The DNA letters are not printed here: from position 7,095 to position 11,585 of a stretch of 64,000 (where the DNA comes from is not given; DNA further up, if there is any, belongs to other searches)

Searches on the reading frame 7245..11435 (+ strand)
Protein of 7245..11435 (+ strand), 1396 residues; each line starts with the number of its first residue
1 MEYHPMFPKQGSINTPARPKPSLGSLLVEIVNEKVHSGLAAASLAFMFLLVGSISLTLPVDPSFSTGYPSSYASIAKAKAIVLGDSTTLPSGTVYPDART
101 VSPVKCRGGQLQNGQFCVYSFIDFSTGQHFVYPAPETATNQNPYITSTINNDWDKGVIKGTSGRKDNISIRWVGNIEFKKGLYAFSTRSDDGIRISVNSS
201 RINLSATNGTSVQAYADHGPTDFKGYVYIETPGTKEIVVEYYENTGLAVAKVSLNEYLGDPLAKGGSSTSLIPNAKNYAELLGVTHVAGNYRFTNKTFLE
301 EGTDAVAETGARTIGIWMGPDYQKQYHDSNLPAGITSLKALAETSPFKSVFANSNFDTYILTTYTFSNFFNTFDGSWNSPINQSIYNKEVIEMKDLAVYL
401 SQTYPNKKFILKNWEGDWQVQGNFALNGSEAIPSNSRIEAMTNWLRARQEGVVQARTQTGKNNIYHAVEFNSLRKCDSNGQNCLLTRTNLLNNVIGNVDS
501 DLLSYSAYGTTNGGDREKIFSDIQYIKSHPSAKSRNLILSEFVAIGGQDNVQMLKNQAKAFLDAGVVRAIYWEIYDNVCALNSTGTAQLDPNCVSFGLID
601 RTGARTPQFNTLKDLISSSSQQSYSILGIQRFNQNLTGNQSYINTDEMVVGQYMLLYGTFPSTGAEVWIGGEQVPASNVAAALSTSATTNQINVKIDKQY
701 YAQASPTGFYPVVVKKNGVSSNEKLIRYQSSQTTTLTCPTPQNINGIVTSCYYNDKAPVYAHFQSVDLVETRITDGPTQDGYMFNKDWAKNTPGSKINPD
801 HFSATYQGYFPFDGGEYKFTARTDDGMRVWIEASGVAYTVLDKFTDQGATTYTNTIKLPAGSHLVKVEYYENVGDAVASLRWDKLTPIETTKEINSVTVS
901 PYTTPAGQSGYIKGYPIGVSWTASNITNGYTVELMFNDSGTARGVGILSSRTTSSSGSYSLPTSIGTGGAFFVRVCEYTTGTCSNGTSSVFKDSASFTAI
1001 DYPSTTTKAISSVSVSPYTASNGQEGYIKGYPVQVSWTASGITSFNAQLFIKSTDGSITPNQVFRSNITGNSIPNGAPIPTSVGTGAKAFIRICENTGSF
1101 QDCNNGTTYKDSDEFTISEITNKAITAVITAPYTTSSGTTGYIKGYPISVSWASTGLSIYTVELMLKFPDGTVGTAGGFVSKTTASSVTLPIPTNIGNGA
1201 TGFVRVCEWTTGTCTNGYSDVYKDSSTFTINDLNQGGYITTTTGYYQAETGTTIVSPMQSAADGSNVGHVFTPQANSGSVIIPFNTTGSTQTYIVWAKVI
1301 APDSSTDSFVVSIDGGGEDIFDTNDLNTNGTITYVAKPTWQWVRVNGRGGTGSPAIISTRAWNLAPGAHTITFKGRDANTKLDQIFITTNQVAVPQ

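Call 62: search_protein_families(library=pfam, proteins=[window:7245-11435:+], max_evalue=0.001)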
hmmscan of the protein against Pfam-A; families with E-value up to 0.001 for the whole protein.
window:7245-11435:+ (1396 aa): 1 family
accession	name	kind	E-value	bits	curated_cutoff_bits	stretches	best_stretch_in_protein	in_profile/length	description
PF07691.17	PA14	-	2.4e-15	57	24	2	785-889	29-140/147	PA14 domain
